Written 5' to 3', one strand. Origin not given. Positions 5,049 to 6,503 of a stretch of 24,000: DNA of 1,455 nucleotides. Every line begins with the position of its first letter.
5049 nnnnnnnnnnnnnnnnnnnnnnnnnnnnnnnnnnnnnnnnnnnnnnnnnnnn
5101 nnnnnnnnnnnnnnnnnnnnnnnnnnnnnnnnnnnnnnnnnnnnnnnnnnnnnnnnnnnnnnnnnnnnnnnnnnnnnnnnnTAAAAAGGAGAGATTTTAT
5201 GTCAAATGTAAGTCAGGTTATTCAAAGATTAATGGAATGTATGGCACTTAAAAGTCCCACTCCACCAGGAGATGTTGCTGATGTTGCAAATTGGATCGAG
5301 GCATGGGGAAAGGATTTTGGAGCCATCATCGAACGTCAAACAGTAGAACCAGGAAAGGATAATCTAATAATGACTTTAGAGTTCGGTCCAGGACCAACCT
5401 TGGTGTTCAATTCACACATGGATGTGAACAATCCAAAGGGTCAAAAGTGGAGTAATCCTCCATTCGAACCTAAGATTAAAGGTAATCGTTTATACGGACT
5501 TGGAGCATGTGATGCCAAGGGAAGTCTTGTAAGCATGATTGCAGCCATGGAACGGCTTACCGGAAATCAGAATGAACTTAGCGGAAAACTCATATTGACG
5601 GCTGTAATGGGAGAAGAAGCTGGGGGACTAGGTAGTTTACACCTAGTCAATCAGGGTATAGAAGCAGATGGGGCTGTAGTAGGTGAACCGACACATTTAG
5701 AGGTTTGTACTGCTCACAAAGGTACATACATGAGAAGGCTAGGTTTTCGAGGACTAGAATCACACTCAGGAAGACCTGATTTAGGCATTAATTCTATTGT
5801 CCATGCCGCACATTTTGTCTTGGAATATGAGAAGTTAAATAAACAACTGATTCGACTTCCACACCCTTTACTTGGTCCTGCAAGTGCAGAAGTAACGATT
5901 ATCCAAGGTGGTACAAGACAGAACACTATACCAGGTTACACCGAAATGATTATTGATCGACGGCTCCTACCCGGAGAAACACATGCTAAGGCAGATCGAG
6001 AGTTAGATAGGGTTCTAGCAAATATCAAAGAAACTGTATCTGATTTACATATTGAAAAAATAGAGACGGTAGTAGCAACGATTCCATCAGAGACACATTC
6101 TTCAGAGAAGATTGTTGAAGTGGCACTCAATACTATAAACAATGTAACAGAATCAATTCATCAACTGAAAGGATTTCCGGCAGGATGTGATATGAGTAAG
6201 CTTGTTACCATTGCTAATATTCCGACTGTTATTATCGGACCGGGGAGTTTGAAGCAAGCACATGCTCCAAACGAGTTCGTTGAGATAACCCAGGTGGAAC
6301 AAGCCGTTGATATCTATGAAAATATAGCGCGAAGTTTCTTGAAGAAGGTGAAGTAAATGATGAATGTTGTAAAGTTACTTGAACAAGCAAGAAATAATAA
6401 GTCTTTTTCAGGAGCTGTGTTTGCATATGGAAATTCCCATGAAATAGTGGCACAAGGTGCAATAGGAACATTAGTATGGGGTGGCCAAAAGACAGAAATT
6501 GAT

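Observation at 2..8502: Orphan peptide-import, triple-hydrolase, ThrC-like and RidA island with its own YheO-type regulator (best candidate for an undescribed pathway)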

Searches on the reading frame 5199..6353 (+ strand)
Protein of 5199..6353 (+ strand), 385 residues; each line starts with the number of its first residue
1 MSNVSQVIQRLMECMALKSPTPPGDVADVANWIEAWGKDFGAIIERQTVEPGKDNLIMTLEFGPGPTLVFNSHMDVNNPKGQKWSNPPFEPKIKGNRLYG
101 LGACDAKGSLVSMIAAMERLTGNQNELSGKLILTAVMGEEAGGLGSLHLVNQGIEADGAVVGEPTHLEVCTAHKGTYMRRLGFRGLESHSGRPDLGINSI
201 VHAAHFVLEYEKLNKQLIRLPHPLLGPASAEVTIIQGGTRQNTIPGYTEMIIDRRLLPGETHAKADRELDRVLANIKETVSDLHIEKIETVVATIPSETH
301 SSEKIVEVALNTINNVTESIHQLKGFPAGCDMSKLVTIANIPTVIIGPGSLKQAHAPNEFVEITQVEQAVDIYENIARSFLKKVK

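Call 5: search_protein_families(library=pfam, proteins=[window:5199-6353:+])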
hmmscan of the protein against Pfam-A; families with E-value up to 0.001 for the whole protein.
window:5199-6353:+ (385 aa): 3 families
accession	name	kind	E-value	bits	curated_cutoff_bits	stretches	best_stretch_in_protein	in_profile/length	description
PF01546.33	Peptidase_M20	-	2.5e-31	109.7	24.6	1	70-378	2-205/206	Peptidase family M20/M25/M40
PF07687.19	M20_dimer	-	9.7e-17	61.3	21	1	171-276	1-102/107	Peptidase dimerisation domain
PF04389.22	Peptidase_M28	-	3.6e-05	24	21.3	1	55-152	1-79/193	Peptidase family M28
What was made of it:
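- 5199..6356 (+): M20A metallo-deacylase/dipeptidase of the ArgE/DapE subfamily; an accessory enzyme. Peptidase_M20 plus M20_dimer (call 5).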

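Call 6: search_protein_families(library=ncbifam, proteins=[window:5199-6353:+])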
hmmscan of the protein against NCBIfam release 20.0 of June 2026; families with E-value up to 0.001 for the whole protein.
window:5199-6353:+ (385 aa): 52 families (the best 25 are shown)
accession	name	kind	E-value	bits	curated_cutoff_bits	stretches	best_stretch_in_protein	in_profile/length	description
TIGR01910.1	DapE-ArgE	subfamily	5.3e-70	236.5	217.6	1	15-371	8-372/373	ArgE/DapE family deacylase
NF006365.0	PRK08588.1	subfamily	3.1e-59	201.2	289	1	24-382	24-382/383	succinyl-diaminopimelate desuccinylase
TIGR01892.1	AcOrn-deacetyl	equivalog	3.9e-53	180.8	297.7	1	27-372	18-360/365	acetylornithine deacetylase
NF005710.0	PRK07522.1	subfamily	8.4e-53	179.9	412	1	50-379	53-387/391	acetylornithine deacetylase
NF006399.0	PRK08651.1-2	equivalog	9.9e-47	159.8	381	1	5-374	4-398/405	succinyl-diaminopimelate desuccinylase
NF003474.0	PRK05111.1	equivalog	5.2e-46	157.3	460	1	27-380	33-380/383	acetylornithine deacetylase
NF006400.0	PRK08651.1-3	equivalog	2.6e-45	154.9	374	1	63-382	81-408/410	succinyl-diaminopimelate desuccinylase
NF005373.0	PRK06915.1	equivalog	5.9e-45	154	428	1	62-373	90-410/422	peptidase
NF009555.0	PRK13004.1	equivalog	2.6e-42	145.1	321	1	55-383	60-398/399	YgeY family selenium metabolism-linked hydrolase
NF006402.0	PRK08651.1-5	equivalog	3.5e-42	144.7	369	1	63-376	57-363/369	succinyl-diaminopimelate desuccinylase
NF009558.0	PRK13013.1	equivalog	3e-38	131.6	428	1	63-372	84-415/429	acetylornithine deacetylase/succinyl-diaminopimelate desuccinylase family protein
NF005306.0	PRK06837.1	subfamily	1.2e-37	129.8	376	1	65-369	97-410/427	ArgE/DapE family deacylase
NF010589.0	PRK13983.1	equivalog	5.6e-33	114.5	333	1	51-377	70-406/409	M20 family metallo-hydrolase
NF006370.0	PRK08596.1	equivalog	2.8e-32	111.8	412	1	8-376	20-415/425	acetylornithine deacetylase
NF009557.0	PRK13009.1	equivalog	4.4e-32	111.7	284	1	7-382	5-376/377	succinyl-diaminopimelate desuccinylase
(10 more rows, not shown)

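Call 21: search_solved_structures(query=window:5199-6353:+, max_evalue=1e-15)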
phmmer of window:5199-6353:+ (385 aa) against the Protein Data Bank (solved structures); distinct sequences matched with E-value up to 1e-15: 10.
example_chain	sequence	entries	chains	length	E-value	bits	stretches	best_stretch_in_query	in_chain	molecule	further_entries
7uoi_A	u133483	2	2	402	3.4e-38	134.8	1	10-381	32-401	succinyl-diaminopimelate desuccinylase | Probable succinyl-diaminopimelate desuccinylase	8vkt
7rsf_A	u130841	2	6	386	1.8e-27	99.5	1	27-372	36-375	Acetylornithine deacetylase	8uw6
3ct9_A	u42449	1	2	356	2.4e-25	92.5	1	64-255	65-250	Acetylornithine deacetylase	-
3pfo_A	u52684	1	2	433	1.6e-23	86.5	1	48-289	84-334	putative acetylornithine deacetylase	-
7lgp_A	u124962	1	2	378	1.9e-20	76.4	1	62-254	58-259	Succinyl-diaminopimelate desuccinylase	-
4ppz_A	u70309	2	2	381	7.7e-17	64.5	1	64-272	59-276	Succinyl-diaminopimelate desuccinylase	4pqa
4o23_A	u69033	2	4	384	7.9e-17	64.5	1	64-272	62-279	Succinyl-diaminopimelate desuccinylase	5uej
1vgy_A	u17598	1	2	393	1.1e-16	64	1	64-269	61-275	succinyl-diaminopimelate desuccinylase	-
3ic1_A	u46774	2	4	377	9.5e-16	60.9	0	52-246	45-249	Succinyl-diaminopimelate desuccinylase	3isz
5vo3_A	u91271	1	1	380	9.9e-16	60.8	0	53-246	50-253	Succinyl-diaminopimelate desuccinylase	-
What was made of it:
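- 5199..6356 (+): Best solved structure is the DapE-like 7uoi (call 21).
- The closest solved structure to the M20 enzyme is DapE-like (call 21).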
